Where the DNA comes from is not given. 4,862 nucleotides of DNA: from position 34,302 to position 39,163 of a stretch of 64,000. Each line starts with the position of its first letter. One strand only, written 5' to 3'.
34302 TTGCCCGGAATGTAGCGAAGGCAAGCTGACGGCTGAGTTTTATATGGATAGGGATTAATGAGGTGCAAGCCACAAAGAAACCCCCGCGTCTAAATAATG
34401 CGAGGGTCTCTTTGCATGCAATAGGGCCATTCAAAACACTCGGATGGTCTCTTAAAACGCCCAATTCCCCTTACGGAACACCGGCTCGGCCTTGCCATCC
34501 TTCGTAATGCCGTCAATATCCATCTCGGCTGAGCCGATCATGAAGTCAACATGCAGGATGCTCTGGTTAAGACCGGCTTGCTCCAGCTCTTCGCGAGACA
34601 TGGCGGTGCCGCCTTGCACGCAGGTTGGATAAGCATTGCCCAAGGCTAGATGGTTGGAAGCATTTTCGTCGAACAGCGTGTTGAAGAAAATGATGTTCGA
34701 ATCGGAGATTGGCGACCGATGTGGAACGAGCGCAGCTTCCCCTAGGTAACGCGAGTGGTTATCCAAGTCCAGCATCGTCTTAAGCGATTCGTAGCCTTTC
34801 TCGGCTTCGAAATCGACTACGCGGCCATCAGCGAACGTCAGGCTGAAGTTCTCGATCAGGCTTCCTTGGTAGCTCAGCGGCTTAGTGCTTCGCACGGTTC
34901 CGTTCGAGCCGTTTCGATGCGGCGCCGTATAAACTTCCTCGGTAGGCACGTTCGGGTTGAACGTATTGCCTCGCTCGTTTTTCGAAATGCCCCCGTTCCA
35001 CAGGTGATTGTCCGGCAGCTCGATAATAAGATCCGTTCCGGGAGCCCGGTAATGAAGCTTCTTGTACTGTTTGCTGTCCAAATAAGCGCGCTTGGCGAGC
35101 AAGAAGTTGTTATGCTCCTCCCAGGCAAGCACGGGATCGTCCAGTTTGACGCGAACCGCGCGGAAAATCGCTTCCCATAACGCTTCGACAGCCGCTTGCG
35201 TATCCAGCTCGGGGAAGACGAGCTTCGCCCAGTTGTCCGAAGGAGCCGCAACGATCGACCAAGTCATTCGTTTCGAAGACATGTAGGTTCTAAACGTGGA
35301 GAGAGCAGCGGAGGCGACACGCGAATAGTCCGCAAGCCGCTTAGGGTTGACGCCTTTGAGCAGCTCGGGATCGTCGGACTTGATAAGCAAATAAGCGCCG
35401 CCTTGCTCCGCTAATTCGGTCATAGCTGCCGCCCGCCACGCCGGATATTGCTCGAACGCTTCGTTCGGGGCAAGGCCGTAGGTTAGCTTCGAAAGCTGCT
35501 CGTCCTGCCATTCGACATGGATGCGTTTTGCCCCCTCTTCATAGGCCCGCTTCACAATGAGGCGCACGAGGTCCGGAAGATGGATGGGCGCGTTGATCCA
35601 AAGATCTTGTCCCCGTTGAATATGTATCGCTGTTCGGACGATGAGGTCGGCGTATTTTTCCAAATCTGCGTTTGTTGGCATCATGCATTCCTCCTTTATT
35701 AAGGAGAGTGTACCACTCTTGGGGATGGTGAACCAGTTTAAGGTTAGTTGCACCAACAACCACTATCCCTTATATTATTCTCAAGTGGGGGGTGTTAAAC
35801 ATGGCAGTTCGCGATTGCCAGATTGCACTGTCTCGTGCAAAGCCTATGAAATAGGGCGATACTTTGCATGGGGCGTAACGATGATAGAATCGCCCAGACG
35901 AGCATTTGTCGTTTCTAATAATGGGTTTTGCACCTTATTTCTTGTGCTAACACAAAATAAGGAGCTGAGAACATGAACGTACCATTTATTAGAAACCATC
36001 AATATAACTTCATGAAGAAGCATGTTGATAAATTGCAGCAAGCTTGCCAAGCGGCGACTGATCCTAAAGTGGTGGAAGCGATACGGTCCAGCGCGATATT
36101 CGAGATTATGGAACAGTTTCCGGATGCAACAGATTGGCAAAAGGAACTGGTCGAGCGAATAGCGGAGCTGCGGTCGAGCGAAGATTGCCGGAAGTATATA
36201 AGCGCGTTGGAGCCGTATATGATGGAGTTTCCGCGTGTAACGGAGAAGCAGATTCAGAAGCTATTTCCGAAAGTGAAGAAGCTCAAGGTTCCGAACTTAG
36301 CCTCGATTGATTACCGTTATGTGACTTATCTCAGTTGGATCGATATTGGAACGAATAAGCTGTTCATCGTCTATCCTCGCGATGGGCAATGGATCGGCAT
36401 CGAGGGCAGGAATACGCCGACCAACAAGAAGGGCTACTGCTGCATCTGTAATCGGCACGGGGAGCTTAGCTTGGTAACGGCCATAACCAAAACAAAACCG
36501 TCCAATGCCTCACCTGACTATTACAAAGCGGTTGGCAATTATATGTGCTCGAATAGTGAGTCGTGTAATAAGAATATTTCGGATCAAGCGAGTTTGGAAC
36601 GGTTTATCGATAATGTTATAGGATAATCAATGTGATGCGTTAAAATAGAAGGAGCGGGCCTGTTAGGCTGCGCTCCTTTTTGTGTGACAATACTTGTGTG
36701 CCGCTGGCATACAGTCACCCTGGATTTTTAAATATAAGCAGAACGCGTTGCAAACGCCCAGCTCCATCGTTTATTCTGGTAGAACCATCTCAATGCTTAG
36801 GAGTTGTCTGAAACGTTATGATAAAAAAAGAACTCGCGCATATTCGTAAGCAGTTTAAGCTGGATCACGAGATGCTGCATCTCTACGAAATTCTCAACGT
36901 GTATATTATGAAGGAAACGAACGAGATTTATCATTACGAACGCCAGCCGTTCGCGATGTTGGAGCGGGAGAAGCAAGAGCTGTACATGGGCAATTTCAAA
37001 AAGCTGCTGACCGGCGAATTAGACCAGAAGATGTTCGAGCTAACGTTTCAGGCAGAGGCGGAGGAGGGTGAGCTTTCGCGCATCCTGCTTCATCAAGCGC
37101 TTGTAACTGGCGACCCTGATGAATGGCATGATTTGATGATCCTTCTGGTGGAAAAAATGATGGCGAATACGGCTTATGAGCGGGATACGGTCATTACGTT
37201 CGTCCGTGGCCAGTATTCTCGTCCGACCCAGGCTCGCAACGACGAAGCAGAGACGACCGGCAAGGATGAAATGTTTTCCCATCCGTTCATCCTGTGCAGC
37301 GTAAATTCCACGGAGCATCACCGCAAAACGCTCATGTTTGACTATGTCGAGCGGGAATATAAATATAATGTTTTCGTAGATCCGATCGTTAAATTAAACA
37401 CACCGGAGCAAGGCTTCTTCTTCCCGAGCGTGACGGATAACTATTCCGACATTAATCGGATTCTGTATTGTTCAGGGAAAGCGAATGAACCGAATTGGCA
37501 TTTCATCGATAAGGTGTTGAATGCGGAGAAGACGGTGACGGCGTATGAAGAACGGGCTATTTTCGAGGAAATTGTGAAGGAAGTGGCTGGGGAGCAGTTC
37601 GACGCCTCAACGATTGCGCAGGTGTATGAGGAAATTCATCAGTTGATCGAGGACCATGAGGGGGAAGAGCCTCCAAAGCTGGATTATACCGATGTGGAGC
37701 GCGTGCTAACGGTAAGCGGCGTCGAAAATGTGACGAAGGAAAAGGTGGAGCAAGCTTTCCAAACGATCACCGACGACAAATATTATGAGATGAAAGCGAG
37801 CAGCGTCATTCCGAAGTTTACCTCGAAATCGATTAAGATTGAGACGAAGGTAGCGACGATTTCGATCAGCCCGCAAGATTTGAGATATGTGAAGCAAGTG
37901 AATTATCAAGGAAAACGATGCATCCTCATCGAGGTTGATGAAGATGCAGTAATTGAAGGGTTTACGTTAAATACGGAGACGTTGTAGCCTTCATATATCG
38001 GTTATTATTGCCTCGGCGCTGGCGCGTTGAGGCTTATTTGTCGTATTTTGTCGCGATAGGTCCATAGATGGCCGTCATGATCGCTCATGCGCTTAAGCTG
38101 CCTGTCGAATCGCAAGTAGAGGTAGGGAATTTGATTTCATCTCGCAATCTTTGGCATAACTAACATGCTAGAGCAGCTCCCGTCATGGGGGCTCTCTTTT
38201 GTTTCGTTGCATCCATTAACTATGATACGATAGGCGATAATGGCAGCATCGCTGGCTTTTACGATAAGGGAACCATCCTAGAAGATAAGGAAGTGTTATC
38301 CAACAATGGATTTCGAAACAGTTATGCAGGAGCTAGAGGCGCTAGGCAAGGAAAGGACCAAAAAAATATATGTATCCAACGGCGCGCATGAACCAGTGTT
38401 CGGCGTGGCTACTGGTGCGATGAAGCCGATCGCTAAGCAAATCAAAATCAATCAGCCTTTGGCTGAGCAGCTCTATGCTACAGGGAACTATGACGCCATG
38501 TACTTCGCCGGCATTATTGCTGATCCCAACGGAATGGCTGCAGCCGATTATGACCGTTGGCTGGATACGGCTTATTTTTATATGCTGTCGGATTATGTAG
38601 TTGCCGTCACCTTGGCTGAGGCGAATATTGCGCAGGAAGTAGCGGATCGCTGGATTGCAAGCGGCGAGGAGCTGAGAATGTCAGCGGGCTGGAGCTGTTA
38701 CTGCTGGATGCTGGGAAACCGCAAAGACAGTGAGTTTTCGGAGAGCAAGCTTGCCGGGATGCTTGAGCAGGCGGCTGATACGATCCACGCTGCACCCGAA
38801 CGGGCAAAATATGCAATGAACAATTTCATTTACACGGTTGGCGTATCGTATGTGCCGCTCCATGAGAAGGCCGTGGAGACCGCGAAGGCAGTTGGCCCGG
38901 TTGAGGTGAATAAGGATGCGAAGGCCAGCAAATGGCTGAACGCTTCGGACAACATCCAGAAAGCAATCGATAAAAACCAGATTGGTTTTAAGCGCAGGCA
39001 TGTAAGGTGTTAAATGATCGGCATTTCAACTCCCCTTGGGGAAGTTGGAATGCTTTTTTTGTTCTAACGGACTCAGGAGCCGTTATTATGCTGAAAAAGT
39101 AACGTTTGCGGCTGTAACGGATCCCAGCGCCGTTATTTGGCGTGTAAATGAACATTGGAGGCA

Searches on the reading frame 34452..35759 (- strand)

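Call 17: search_protein_families(library=pfam, proteins=[window:34452-35759:-], max_evalue=0.0001)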
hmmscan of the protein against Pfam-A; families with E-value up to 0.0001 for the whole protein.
window:34452-35759:- (435 aa): 1 family
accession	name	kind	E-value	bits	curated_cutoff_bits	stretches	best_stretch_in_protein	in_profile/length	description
PF02073.20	Peptidase_M29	-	2e-165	551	27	1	31-433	3-406/406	Thermophilic metalloprotease (M29)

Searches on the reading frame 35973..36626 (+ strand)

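Call 17: search_protein_families(library=pfam, proteins=[window:35973-36626:+], max_evalue=0.0001)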
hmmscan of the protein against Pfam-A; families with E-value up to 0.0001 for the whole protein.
window:35973-36626:+ (217 aa): 2 families
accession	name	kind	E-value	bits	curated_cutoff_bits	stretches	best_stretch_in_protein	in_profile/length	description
PF07299.16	EF-G-binding_N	-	7.5e-21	74.8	27.1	1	5-87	1-83/83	Elongation factor G-binding protein, N-terminal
PF16571.11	FBP_C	-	8.1e-10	38.9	27.2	1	101-206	14-124/155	FBP C-terminal treble-clef zinc-finger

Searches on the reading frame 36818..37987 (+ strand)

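Call 18: search_protein_families(library=pfam, proteins=[window:36818-37987:+], max_evalue=0.0001)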
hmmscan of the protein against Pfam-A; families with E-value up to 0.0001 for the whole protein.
window:36818-37987:+ (389 aa): 1 family
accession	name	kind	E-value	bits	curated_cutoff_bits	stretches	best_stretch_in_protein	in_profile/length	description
PF14199.11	DUF4317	-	8.2e-102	341.6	27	1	1-382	1-370/370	Domain of unknown function (DUF4317)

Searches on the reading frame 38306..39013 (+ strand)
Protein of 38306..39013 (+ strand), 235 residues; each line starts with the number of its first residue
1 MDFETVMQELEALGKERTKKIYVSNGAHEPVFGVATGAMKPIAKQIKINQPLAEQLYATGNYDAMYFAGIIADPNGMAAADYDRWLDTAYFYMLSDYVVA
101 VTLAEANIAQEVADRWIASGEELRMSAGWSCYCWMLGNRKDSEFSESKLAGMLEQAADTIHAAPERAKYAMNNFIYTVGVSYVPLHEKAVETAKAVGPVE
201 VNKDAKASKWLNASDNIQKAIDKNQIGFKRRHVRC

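Call 18: search_protein_families(library=pfam, proteins=[window:38306-39013:+], max_evalue=0.0001)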
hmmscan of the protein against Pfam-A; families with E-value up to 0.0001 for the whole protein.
window:38306-39013:+ (235 aa): 1 family
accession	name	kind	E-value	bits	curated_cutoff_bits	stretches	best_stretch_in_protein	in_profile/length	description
PF08713.17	DNA_alkylation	-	9.4e-17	61.8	21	1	6-195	1-199/213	DNA alkylation repair enzyme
